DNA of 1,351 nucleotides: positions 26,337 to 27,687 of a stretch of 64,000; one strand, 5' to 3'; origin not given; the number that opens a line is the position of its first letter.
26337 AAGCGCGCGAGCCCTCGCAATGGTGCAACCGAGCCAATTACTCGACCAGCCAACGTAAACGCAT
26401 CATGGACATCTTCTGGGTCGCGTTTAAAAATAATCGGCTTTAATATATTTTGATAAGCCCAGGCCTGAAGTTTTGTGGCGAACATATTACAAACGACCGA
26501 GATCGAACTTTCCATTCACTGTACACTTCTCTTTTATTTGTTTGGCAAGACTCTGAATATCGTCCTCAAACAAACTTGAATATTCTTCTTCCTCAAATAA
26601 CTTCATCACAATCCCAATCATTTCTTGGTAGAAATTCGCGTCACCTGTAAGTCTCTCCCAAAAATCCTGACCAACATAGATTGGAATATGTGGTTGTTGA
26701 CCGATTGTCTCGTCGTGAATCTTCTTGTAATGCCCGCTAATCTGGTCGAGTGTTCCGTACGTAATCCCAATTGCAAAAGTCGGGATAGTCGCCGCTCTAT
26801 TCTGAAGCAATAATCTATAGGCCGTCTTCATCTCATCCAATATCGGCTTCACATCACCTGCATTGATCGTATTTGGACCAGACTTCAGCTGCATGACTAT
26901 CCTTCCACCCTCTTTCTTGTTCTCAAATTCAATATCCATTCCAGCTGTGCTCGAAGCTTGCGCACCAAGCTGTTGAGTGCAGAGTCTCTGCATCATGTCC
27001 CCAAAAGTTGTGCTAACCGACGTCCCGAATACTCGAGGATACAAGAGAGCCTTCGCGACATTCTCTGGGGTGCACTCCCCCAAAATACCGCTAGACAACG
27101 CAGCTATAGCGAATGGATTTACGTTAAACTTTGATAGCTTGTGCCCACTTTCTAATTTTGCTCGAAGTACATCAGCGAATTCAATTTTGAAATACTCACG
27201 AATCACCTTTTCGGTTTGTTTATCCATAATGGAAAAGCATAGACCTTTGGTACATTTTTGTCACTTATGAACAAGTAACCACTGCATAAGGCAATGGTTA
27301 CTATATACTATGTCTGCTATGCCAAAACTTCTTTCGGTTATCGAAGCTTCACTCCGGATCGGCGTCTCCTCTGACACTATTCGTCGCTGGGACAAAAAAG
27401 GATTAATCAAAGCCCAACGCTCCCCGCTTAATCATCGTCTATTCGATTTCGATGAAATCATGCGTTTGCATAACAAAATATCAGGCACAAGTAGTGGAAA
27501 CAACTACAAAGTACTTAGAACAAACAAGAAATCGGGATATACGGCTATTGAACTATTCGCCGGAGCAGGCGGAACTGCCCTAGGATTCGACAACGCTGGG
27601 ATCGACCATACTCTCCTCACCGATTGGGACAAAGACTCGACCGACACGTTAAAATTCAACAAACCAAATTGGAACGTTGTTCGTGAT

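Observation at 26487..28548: Divergent type II R-M module with a MerR-HTH-fused m5C methyltransferase and a 29-bp operator-like palindrome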

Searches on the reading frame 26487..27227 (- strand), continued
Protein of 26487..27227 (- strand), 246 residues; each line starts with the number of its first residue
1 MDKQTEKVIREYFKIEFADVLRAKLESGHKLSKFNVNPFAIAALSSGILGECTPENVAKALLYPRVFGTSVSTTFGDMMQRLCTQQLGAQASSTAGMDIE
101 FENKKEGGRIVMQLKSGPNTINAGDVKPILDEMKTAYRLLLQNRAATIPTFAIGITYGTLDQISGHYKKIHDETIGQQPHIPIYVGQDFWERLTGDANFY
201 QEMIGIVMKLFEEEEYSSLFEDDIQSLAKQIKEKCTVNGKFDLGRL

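Call 23: find_related_loci(query=A1, collection=metagenome_contigs, flank=3000)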
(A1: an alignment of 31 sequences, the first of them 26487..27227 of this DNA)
Query A1 (246 aa) in metagenome_contigs; peptide patterns used: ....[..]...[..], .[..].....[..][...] (x = any residue, [..] = any of these).
600 stretches matched a pattern (row limit reached: there are more); 369 encode a relative of the query (tblastn E <= 1e-3); the best 80 are kept; 80 distinct loci.
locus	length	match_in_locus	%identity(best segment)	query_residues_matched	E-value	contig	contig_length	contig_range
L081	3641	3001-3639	74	1-213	5e-115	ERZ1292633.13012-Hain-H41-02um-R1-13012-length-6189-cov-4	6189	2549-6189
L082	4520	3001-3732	59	1-242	2e-101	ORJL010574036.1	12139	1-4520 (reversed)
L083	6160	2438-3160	58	1-242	1e-95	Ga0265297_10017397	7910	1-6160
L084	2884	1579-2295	59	9-246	2e-95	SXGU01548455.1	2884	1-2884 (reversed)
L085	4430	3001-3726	56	1-242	2e-93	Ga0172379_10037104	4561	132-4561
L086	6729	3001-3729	53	1-242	1e-88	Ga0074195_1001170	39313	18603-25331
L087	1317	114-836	52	1-242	8e-94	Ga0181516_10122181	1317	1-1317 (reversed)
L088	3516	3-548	57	66-246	2e-65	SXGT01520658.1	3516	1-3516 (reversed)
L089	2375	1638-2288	42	10-231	4e-53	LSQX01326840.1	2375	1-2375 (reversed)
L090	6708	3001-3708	40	2-237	4e-52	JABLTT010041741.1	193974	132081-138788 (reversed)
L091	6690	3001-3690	40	1-230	6e-52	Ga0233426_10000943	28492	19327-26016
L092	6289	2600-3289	40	1-230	2e-51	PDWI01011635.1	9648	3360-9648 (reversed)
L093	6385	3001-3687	40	1-229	1e-50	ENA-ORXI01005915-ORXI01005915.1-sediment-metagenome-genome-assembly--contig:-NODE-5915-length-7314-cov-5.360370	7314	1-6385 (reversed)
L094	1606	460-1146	41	1-229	3e-52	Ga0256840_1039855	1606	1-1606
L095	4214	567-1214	40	10-231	1e-50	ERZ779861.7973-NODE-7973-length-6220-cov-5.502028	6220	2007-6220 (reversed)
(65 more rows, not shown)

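Call 30: search_dna_similar(query=window:26487-27227:-, collection=plasmids, mode=protein, max_rows=25)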
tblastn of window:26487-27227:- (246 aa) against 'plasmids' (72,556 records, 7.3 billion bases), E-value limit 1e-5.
Records with a match: 5; places in all: 5; records where one place covers at least 80% of the query: 1.
Best place of each record, by identity: <60% 5.
By first word of the organism name: Aeromonas 3; Aerococcus 1; Lactiplantibacillus 1.
By predicted mobility (MOB-suite, as given by PLSDB): mobilizable 3; non-mobilizable 1; conjugative 1.
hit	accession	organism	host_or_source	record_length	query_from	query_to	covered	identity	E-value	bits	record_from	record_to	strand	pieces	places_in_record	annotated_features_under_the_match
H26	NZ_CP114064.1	Aerococcus urinaeequi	duck,tissue sample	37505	5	234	93%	39.1%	7e-39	150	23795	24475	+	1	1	PmeII family type II restriction endonuclease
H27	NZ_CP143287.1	Lactiplantibacillus plantarum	cell culture,Chinese fermented cereal ...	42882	22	204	74%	32.3%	5e-21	99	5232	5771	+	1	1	PmeII family type II restriction endonuclease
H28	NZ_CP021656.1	Aeromonas salmonicida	culture,rock biofilm and bottom ...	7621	73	204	54%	28.8%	1e-8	62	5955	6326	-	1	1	PmeII family type II restriction endonuclease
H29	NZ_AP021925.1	Aeromonas sp. WP2-W18-CRE-05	-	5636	73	204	54%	28.8%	2e-8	62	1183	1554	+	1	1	PmeII family type II restriction endonuclease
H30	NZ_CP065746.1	Aeromonas allosaccharophila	-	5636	73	204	54%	28.8%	2e-8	62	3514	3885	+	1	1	PmeII family type II restriction endonuclease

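Call 51: find_encoding_contigs(protein=P0001, flank=6000, max_places=2)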
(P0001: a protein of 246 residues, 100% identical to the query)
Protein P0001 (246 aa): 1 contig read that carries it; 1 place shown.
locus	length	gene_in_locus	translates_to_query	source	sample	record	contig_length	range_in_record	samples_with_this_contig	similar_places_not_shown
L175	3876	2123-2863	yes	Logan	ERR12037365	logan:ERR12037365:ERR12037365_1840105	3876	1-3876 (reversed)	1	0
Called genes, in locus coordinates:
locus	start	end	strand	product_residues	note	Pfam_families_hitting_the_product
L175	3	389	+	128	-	?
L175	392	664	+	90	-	-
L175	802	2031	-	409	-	PF00376:MerR, PF13411:MerR_1 (weak), PF00145:DNA_methylase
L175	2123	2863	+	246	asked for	PF14511:RE_EcoO109I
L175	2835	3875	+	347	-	?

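Call 85: search_protein_families(library=pfam, proteins=[L008:2077-3396:-, L005:4623-5900:-, L007:2287-3690:-, L043:4659-5882:-, L044:4687-5928:-, L029:2566-3843:-, L019:4745-6049:+, L040:4774-6072:+, L067:2600-3900:-, L028:4625-5656:-], max_evalue=0.01)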
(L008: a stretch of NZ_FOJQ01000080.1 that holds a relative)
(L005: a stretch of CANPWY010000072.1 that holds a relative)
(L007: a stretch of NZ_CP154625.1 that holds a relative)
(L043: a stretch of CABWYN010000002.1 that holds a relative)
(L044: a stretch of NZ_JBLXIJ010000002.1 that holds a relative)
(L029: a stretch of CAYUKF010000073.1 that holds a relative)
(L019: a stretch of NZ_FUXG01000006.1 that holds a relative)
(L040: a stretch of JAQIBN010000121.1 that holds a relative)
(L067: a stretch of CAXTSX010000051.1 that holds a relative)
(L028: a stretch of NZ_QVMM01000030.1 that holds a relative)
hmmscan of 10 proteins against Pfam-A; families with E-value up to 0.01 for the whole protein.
L008:2077-3396:- (439 aa): 6 families
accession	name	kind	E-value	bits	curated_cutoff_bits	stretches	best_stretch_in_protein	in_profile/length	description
PF00145.23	DNA_methylase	-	6.3e-93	312.2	22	1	100-427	2-323/324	C-5 cytosine-specific DNA methylase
PF12844.13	HTH_19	-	8.7e-07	29.2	30.2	1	8-53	14-59/64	Helix-turn-helix domain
PF13443.12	HTH_26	-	6.3e-06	26.8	22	1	1-53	6-58/63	Cro/C1-type HTH DNA-binding domain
PF01381.28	HTH_3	-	1.8e-05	25.1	23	1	8-51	11-54/55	Helix-turn-helix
PF07022.19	Phage_CI_repr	-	2.1e-05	25.2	22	1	4-56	10-61/65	Bacteriophage CI repressor helix-turn-helix domain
PF03602.21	Cons_hypoth95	-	0.009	16.1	24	0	99-152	43-95/182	Conserved hypothetical protein 95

L005:4623-5900:- (425 aa): 5 families
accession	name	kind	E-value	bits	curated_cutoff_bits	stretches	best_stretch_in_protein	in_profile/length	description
PF00145.23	DNA_methylase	-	8.8e-90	301.8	22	1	87-403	2-323/324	C-5 cytosine-specific DNA methylase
PF13443.12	HTH_26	-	1.5e-07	31.9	22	1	10-70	1-61/63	Cro/C1-type HTH DNA-binding domain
PF01381.28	HTH_3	-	0.00013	22.4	23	1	11-65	1-54/55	Helix-turn-helix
PF12844.13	HTH_19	-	0.00014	22.2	30.2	1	10-67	3-59/64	Helix-turn-helix domain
PF13560.12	HTH_31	-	0.0052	17.5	27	0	10-64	5-59/64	Helix-turn-helix domain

L007:2287-3690:- (467 aa): 4 families
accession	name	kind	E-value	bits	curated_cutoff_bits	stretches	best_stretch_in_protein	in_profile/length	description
PF00145.23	DNA_methylase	-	3.5e-90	303.1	22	1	122-446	1-322/324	C-5 cytosine-specific DNA methylase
PF13443.12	HTH_26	-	2e-08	34.8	22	1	10-70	1-61/63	Cro/C1-type HTH DNA-binding domain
PF12844.13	HTH_19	-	2.1e-05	24.8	30.2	1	10-68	3-60/64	Helix-turn-helix domain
PF01381.28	HTH_3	-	5.6e-05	23.5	23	1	17-66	6-55/55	Helix-turn-helix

L043:4659-5882:- (407 aa): 4 families
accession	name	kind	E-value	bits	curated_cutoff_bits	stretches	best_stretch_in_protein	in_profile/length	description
PF00145.23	DNA_methylase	-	4.1e-82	276.7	22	1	76-400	2-323/324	C-5 cytosine-specific DNA methylase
PF00376.29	MerR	-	6.9e-12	45.4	28.2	1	10-46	1-38/38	MerR family regulatory protein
PF13411.12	MerR_1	-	9.3e-11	42.1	21.6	1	9-52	1-44/69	MerR HTH family regulatory protein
PF12728.13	HTH_17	-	3.8e-08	33.9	27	1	8-51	1-43/51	Helix-turn-helix domain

L044:4687-5928:- (413 aa): 6 families
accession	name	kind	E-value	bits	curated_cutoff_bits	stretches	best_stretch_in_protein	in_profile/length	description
PF00145.23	DNA_methylase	-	1.8e-85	287.7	22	1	74-399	1-323/324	C-5 cytosine-specific DNA methylase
PF13411.12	MerR_1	-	1.9e-07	31.5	21.6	1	5-51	1-46/69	MerR HTH family regulatory protein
PF12728.13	HTH_17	-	1.2e-05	25.9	27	1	4-52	1-47/51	Helix-turn-helix domain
PF03602.21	Cons_hypoth95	-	5.9e-05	23.2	24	1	59-121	27-90/182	Conserved hypothetical protein 95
PF00376.29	MerR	-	8.5e-05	22.7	28.2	1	11-43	6-38/38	MerR family regulatory protein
PF00398.26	RrnaAD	-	0.00059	19.4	24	1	59-135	17-99/263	Ribosomal RNA adenine dimethylase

L029:2566-3843:- (425 aa): 5 families
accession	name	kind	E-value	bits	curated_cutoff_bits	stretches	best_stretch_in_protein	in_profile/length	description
PF00145.23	DNA_methylase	-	5.9e-84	282.7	22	1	73-397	1-322/324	C-5 cytosine-specific DNA methylase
PF00376.29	MerR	-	1.9e-07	31.3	28.2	1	8-42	3-38/38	MerR family regulatory protein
PF12728.13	HTH_17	-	6.1e-07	30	27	1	4-45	1-41/51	Helix-turn-helix domain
PF13411.12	MerR_1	-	1.5e-06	28.6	21.6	1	5-46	1-42/69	MerR HTH family regulatory protein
PF03602.21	Cons_hypoth95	-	0.0043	17.2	24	1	60-121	29-91/182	Conserved hypothetical protein 95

L019:4745-6049:+ (434 aa): 4 families
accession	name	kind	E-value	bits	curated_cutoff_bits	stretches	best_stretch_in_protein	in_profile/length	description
PF00145.23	DNA_methylase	-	5.9e-92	309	22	1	77-404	1-323/324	C-5 cytosine-specific DNA methylase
PF13411.12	MerR_1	-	7.4e-11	42.4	21.6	1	8-62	1-54/69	MerR HTH family regulatory protein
PF00376.29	MerR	-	1.6e-09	37.9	28.2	1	9-46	1-38/38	MerR family regulatory protein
PF12728.13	HTH_17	-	3.8e-07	30.7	27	1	7-58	1-50/51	Helix-turn-helix domain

L040:4774-6072:+ (432 aa): 5 families
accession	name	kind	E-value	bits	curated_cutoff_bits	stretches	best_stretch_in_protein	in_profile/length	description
PF00145.23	DNA_methylase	-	5.2e-88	296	22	1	78-401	2-322/324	C-5 cytosine-specific DNA methylase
PF13411.12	MerR_1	-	4.7e-09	36.7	21.6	1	8-53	1-45/69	MerR HTH family regulatory protein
PF00376.29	MerR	-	2.9e-08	33.8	28.2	1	12-46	4-38/38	MerR family regulatory protein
PF12728.13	HTH_17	-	2.6e-06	28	27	1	7-45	1-38/51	Helix-turn-helix domain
PF03602.21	Cons_hypoth95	-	0.0067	16.6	24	0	77-129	43-97/182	Conserved hypothetical protein 95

L067:2600-3900:- (432 aa): 4 families
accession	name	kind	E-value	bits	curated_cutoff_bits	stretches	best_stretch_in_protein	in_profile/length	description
PF00145.23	DNA_methylase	-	6e-82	276.1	22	1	81-405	2-323/324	C-5 cytosine-specific DNA methylase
PF00376.29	MerR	-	9.9e-10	38.5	28.2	1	15-49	3-38/38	MerR family regulatory protein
PF13411.12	MerR_1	-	9.7e-07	29.2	21.6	1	12-65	1-54/69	MerR HTH family regulatory protein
PF12728.13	HTH_17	-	3.4e-06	27.6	27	1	13-57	3-46/51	Helix-turn-helix domain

L028:4625-5656:- (343 aa): 1 family
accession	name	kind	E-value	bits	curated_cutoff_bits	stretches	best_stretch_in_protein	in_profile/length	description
PF00145.23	DNA_methylase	-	1.2e-86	291.6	22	1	7-333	2-324/324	C-5 cytosine-specific DNA methylase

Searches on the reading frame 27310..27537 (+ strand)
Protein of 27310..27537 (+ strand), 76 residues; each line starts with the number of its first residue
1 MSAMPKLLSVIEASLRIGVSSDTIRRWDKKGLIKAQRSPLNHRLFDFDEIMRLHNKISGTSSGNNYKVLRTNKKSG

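Call 55: search_solved_structures(query=A3, max_evalue=1, show_alignments=3)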
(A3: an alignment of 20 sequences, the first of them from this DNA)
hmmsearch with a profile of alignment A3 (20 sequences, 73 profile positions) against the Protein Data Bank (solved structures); distinct sequences matched with E-value up to 1: 29.
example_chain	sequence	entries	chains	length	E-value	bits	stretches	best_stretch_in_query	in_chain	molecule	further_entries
3gp4_A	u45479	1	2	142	1.5e-05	27.9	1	5-47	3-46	Transcriptional regulator, MerR family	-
7tea_B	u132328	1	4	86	4.6e-05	26.4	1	6-51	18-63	Glutamine synthetase repressor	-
5i41_B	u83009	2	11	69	0.00012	25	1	8-52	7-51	Chromosome-anchoring protein RacA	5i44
4ua1_A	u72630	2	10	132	0.00028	23.9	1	7-51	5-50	Regulatory protein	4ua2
8etq_A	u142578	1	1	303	0.00076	22.5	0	6-22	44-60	k-cTRP5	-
7tec_A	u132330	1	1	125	0.0015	21.5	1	18-50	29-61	HTH-type transcriptional regulator GlnR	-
4r4e_B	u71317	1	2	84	0.002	21.2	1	15-52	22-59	HTH-type transcriptional regulator GlnR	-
3qao_A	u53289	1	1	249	0.0094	19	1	3-52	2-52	MerR-like transcriptional regulator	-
6jgf_A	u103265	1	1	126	0.01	18.8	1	6-50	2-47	CadR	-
6jgv_A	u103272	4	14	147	0.015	18.4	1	6-50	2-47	CadR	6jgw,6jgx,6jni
6jyw_A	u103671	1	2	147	0.015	18.4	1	6-50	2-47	CadR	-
5e01_A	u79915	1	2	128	0.019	18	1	4-46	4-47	Uncharacterized HTH-type transcriptional regulator HI_0186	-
6ldi_G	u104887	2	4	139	0.021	17.8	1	4-49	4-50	HTH-type transcriptional regulator CueR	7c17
5d8c_A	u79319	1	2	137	0.023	17.7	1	4-46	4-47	MerR family regulator protein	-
2jml_A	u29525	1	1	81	0.024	17.7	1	4-51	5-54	DNA BINDING DOMAIN/TRANSCRIPTIONAL REGULATOR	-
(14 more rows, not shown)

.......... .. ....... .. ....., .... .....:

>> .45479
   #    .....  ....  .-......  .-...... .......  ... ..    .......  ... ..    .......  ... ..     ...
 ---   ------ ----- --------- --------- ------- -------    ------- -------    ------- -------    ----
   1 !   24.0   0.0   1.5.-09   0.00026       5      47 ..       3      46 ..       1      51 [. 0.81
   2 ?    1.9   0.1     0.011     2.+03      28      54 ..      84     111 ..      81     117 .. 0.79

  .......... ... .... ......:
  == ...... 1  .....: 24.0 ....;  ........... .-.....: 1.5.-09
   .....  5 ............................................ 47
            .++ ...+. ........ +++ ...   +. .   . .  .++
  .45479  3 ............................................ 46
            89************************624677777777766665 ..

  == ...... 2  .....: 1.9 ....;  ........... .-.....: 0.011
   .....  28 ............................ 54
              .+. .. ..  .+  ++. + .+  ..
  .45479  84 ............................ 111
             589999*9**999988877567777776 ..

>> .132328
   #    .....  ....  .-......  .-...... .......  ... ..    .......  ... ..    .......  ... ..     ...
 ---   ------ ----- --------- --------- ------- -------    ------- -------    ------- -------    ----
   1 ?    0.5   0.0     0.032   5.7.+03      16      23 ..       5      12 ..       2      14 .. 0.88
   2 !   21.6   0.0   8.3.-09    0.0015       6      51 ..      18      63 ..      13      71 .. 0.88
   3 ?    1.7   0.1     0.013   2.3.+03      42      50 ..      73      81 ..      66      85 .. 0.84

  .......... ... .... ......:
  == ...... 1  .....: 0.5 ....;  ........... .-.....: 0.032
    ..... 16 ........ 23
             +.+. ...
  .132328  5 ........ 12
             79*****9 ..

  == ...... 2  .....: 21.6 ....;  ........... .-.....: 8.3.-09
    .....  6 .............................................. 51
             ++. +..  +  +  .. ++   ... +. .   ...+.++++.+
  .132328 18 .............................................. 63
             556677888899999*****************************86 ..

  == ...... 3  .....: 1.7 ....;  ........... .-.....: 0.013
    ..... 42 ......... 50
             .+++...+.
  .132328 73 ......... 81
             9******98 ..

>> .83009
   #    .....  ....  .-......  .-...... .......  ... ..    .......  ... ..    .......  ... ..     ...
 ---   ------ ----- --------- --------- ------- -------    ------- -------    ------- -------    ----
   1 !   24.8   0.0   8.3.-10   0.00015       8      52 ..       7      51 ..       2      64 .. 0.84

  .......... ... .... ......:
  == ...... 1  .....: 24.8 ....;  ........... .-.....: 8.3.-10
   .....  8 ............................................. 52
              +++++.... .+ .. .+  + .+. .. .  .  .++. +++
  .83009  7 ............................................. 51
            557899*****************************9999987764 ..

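Call 65: predict_structure(alignment_id=A3)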
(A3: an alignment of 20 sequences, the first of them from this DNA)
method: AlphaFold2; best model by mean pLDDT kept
length: 76 residues; sequences in the alignment: 20
mean_pLDDT: 83.1   pTM: 0.62
mean pLDDT of the five models: 83.1, 82.2, 80.5, 79.0, 78.9
residues with pLDDT >= 90: 44; 70-90: 15; 50-70: 14; < 50: 3
segments of 3 or more residues with pLDDT < 50: 1-3
pLDDT, mean of each block of 10 residues (from residue 1): 70 94 95 92 92 86 60 71
secondary structure, 60 per line:
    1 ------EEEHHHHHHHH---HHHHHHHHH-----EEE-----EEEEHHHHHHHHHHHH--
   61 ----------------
elements in order: E7-9 H10-17 H21-29 E35-37 E43-46 H47-58

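Call 68: fold_search(model_id=the predicted structure, library=pdb)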
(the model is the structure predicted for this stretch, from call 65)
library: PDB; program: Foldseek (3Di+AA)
matches with E <= 10: 876; with E <= 0.001: 0
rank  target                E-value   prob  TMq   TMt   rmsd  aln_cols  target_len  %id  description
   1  6ama_Y                2.1e-03  1.00  0.54  0.68   2.8        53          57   30  Structure of S. coelicolor/S. venezuelae BldC-smeA-ssfA complex to 3.09 Angstrom (released 2018-03-28)
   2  5i44_A                2.1e-03  1.00  0.57  0.63   3.5        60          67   25  Structure of RacA-DNA complex; P21 form (released 2016-05-04)
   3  6ama_B                2.2e-03  1.00  0.53  0.69   1.7        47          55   30  Structure of S. coelicolor/S. venezuelae BldC-smeA-ssfA complex to 3.09 Angstrom (released 2018-03-28)
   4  5i44_B                2.2e-03  1.00  0.55  0.60   3.3        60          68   25  Structure of RacA-DNA complex; P21 form (released 2016-05-04)
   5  6amk_A                2.4e-03  1.00  0.54  0.73   1.9        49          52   31  Structure of Streptomyces venezuelae BldC-whiI opt complex (released 2018-03-28)
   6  6amk_B                2.9e-03  1.00  0.53  0.74   1.7        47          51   30  Structure of Streptomyces venezuelae BldC-whiI opt complex (released 2018-03-28)
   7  5c8e_G                3.9e-03  1.00  0.60  0.19   4.8        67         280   24  Crystal structure of Thermus thermophilus CarH bound to adenosylcobalamin and a 26-bp DNA segment (released 2015-09-30)
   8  5c8e_C                5.8e-03  1.00  0.62  0.20   4.7        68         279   22  Crystal structure of Thermus thermophilus CarH bound to adenosylcobalamin and a 26-bp DNA segment (released 2015-09-30)
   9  5d90_C                6.2e-03  1.00  0.58  0.36   3.3        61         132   30  Crystal structure of HiNmlR, a MerR family regulator lacking the sensor domain, bound to promoter DNA (released 2016-06-29)
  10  5i44_I                6.7e-03  1.00  0.55  0.63   5.5        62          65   24  Structure of RacA-DNA complex; P21 form (released 2016-05-04)
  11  5i44_G                7.1e-03  1.00  0.55  0.61   3.5        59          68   25  Structure of RacA-DNA complex; P21 form (released 2016-05-04)
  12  5d90_A                7.1e-03  1.00  0.56  0.36   3.8        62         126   27  Crystal structure of HiNmlR, a MerR family regulator lacking the sensor domain, bound to promoter DNA (released 2016-06-29)
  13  6ama_H                7.7e-03  1.00  0.53  0.69   1.7        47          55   30  Structure of S. coelicolor/S. venezuelae BldC-smeA-ssfA complex to 3.09 Angstrom (released 2018-03-28)
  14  6ama_P                8.8e-03  1.00  0.53  0.68   1.7        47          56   30  Structure of S. coelicolor/S. venezuelae BldC-smeA-ssfA complex to 3.09 Angstrom (released 2018-03-28)
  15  5i41                  8.8e-03  1.00  0.57  0.64   3.1        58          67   26  Structure of the apo RacA DNA binding domain (released 2016-05-04)
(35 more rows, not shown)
